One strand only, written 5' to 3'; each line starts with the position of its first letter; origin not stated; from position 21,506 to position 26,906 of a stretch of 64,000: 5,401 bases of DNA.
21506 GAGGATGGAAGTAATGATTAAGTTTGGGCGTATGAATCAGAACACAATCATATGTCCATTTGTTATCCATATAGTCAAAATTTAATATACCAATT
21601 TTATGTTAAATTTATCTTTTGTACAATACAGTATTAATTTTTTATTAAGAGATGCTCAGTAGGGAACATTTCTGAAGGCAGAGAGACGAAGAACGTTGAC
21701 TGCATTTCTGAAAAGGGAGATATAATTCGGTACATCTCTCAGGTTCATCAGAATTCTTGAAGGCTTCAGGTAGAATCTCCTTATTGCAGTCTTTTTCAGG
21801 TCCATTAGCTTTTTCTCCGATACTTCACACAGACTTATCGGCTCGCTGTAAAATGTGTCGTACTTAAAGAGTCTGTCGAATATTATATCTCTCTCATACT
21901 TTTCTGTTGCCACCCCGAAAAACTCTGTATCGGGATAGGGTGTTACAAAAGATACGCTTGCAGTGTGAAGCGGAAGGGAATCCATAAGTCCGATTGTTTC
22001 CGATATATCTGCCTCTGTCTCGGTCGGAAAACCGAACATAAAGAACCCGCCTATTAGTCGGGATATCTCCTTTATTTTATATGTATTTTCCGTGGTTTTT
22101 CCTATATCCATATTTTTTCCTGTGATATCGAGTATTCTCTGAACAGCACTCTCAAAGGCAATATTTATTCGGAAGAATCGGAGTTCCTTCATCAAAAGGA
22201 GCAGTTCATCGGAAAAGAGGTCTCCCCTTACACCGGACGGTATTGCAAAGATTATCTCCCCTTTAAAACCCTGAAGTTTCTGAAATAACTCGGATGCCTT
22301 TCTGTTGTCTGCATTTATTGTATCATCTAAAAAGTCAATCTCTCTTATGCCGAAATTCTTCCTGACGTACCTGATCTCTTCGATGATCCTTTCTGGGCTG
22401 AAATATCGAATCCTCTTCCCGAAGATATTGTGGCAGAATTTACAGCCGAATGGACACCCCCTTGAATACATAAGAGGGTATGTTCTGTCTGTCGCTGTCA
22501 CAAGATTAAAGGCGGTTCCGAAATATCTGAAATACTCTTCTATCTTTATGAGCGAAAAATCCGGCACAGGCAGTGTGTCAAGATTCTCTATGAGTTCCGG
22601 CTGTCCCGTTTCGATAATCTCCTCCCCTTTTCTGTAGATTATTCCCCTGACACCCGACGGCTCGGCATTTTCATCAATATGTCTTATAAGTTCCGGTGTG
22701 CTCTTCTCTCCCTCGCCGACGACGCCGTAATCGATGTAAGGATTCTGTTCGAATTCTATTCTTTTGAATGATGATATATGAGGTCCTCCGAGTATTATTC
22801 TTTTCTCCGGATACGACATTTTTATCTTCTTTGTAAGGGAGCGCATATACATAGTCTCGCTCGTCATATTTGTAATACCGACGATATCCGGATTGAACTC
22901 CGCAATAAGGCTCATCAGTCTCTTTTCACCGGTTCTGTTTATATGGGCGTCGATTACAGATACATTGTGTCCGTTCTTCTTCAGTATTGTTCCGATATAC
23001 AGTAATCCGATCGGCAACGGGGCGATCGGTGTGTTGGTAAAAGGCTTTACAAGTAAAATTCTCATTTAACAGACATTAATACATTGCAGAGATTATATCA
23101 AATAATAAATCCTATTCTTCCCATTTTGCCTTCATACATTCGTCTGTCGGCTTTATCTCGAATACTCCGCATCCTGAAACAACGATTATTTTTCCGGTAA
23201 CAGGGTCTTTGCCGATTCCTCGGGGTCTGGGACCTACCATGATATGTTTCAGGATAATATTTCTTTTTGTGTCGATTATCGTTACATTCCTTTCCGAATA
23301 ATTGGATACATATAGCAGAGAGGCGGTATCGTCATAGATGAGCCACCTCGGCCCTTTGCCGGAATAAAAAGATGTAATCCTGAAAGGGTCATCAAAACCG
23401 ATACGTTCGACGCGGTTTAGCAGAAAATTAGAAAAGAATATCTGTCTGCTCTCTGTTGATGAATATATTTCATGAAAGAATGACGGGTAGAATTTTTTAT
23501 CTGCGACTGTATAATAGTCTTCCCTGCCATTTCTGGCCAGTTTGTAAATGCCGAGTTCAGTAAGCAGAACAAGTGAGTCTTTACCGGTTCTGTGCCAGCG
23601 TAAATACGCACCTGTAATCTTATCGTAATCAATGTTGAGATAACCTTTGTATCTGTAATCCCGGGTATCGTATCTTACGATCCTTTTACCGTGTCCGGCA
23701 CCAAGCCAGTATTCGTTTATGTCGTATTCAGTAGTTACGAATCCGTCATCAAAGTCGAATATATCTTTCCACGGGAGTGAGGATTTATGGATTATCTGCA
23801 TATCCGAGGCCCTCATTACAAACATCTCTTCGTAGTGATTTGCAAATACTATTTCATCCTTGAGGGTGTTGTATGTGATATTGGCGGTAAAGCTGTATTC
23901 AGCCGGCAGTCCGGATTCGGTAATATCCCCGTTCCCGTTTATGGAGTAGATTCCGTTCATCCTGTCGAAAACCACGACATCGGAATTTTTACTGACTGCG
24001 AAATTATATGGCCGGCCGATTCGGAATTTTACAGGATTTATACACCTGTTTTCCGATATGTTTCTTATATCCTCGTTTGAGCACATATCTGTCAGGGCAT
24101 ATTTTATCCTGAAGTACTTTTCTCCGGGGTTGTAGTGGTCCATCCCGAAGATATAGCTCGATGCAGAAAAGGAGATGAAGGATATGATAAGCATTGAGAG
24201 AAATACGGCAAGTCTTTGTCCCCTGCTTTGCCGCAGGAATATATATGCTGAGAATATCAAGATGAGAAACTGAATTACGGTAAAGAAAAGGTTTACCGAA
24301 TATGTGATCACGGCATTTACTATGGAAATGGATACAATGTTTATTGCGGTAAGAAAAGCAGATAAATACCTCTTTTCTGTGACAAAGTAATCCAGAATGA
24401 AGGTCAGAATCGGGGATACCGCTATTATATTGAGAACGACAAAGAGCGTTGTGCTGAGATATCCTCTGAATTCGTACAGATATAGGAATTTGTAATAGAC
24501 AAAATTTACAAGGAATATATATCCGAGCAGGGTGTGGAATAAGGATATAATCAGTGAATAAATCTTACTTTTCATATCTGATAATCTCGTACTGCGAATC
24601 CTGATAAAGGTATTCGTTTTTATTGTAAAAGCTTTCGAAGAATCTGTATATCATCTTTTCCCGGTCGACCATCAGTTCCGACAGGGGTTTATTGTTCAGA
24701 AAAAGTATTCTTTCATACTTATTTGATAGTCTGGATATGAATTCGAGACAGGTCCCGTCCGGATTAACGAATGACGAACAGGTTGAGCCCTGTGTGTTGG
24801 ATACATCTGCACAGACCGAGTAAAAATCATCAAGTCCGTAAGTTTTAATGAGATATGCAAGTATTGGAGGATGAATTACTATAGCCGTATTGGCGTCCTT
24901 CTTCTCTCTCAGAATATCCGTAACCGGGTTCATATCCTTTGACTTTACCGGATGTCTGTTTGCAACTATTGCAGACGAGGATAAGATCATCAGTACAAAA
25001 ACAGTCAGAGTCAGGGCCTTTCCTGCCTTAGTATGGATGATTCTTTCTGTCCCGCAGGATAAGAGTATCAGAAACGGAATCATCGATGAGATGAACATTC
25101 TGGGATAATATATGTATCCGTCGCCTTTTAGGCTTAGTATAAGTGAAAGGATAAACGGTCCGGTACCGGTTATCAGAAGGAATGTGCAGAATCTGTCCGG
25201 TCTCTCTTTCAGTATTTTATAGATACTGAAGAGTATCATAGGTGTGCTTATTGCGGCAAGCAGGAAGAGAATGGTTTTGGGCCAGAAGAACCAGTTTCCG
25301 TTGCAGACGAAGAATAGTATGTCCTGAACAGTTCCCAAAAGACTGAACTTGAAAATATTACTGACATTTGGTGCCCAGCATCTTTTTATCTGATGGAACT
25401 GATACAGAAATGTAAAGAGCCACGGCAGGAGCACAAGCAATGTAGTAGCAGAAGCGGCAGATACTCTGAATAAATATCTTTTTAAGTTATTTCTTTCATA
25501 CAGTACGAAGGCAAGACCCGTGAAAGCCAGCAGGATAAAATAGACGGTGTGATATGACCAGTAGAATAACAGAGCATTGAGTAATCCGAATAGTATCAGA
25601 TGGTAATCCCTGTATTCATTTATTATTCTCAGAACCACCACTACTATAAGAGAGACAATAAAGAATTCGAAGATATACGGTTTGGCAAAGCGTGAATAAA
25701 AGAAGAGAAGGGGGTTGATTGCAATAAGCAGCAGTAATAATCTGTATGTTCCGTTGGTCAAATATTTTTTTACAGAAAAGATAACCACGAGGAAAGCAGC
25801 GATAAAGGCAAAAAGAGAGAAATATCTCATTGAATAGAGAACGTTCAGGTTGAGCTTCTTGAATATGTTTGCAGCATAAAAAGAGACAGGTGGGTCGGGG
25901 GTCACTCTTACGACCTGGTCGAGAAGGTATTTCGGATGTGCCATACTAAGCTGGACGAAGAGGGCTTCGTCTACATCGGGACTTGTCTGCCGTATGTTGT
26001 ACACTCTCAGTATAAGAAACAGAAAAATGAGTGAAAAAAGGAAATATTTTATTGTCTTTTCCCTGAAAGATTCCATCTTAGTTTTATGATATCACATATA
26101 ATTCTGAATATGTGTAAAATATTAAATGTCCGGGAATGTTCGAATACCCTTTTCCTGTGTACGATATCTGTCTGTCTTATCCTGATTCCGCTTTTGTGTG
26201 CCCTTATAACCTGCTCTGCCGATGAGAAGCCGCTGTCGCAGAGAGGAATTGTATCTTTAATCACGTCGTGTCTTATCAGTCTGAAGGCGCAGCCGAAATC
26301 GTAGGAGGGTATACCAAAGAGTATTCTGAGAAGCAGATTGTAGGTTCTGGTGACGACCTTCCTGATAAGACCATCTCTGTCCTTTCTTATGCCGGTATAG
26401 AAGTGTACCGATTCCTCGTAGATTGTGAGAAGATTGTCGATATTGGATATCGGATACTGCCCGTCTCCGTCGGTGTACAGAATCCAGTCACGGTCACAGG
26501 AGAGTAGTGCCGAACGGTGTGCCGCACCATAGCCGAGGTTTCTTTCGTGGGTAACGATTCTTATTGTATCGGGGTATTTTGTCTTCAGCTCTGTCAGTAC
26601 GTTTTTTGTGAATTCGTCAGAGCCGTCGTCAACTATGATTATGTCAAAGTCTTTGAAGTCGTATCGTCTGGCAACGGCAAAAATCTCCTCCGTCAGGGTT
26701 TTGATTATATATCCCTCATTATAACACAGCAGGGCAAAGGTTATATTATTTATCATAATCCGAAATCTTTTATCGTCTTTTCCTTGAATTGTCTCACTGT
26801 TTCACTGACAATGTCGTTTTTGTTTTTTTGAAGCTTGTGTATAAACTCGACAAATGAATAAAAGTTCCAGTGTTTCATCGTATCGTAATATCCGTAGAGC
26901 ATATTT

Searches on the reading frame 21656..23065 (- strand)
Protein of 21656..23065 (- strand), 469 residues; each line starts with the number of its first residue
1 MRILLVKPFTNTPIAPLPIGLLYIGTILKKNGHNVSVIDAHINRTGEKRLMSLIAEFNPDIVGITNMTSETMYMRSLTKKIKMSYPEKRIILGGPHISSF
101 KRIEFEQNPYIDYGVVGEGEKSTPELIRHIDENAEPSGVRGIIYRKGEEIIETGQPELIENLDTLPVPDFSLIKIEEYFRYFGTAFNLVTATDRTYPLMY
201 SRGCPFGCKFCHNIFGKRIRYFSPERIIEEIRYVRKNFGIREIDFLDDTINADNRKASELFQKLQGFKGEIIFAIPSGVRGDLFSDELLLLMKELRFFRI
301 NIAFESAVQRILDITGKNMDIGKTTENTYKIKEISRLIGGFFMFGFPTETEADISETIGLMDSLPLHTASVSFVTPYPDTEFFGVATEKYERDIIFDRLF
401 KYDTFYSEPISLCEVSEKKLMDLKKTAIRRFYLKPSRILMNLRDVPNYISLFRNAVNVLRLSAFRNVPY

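Call 6: search_protein_families(library=pfam, proteins=[window:21656-23065:-], max_evalue=0.01)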
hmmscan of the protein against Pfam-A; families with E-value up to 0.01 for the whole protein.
window:21656-23065:- (469 aa): 2 families
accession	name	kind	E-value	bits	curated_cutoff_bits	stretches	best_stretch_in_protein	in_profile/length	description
PF04055.27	Radical_SAM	-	8.4e-20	72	29.5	1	200-359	3-164/166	Radical SAM superfamily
PF02310.24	B12-binding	-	5.7e-19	68.6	32.1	1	18-126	14-120/121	B12 binding domain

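Call 85: search_protein_families(library=ncbifam, proteins=[window:21656-23065:-], max_evalue=1e-35)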
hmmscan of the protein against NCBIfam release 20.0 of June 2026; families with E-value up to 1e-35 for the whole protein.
window:21656-23065:- (469 aa): 2 families
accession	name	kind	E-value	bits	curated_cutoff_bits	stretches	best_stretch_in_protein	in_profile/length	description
TIGR02026.1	BchE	equivalog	3.1e-47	161.6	481.35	1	18-437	22-431/497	magnesium-protoporphyrin IX monomethyl ester anaerobic oxidative cyclase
NF038361.1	rSAM_Sden_1168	equivalog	1.1e-46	159.5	575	1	18-431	85-515/560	Sden_1168 family B12-binding radical SAM P-methyltransferase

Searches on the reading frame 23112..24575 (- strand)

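Call 6: search_protein_families(library=pfam, proteins=[window:23112-24575:-], max_evalue=0.01)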
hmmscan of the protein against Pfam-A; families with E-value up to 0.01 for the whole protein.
window:23112-24575:- (487 aa): 0 families

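Call 35: search_protein_families(library=ncbifam, proteins=[window:23112-24575:-], max_evalue=0.01)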
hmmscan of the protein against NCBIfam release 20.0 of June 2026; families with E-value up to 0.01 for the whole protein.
window:23112-24575:- (487 aa): 2 families
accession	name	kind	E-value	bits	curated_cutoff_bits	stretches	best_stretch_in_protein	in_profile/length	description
TIGR03866.1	PQQ_ABC_repeats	subfamily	5e-08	32.4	287.3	1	389-466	65-141/310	PQQ-dependent catabolism-associated beta-propeller protein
NF000491.1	chloram_CatA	equivalog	0.0056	16.6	270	0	191-276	67-152/208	type A chloramphenicol O-acetyltransferase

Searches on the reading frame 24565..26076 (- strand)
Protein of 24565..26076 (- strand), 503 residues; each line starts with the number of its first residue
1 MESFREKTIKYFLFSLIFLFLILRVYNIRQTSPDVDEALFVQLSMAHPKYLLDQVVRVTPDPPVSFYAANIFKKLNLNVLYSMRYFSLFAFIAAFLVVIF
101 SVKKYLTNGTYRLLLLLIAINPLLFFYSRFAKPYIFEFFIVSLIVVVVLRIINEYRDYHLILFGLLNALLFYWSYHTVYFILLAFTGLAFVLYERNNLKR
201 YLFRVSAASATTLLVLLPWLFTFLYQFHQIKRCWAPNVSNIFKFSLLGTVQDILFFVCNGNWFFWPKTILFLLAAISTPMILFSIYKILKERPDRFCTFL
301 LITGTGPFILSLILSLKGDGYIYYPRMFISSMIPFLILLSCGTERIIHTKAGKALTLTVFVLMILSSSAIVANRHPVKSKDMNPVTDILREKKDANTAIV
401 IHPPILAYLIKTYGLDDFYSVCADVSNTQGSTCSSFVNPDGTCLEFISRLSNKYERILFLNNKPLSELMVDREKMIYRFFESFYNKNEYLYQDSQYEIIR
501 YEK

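Call 6: search_protein_families(library=pfam, proteins=[window:24565-26076:-], max_evalue=0.01)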
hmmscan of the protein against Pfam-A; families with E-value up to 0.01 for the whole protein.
window:24565-26076:- (503 aa): 2 families
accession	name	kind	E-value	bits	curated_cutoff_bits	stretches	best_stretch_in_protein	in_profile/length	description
PF16214.10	AC_N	-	0.003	17.2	30.9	1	198-269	187-256/415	Adenylyl cyclase N-terminal extracellular and transmembrane region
PF13231.12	PMT_2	-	0.0053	17.4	26.1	1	62-220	3-158/160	Dolichyl-phosphate-mannose-protein mannosyltransferase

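Call 35: search_protein_families(library=ncbifam, proteins=[window:24565-26076:-], max_evalue=0.01)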
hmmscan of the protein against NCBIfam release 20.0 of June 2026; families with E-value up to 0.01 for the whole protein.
window:24565-26076:- (503 aa): 1 family
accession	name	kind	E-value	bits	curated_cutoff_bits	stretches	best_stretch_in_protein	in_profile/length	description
TIGR03663.1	TIGR03663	subfamily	0.00028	20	126.25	1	16-202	7-194/435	flippase activity-associated protein Agl23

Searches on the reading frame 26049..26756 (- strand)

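Call 6: search_protein_families(library=pfam, proteins=[window:26049-26756:-], max_evalue=0.01)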
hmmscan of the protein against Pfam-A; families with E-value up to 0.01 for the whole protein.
window:26049-26756:- (235 aa): 4 families
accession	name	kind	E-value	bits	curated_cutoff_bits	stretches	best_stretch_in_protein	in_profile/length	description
PF00535.33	Glycos_transf_2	-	1.7e-18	67.5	23.3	1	10-168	5-166/168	Glycosyl transferase family 2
PF13641.12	Glyco_tranf_2_3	-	1.4e-05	25.7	27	1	5-119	3-118/230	Glycosyltransferase like family 2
PF10111.15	Glyco_tranf_2_2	-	0.0029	17.6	27.3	1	22-112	16-105/276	Glycosyltransferase like family 2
PF13704.12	Glyco_tranf_2_4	-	0.0048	17.8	27.5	1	24-98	9-81/98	Glycosyl transferase family 2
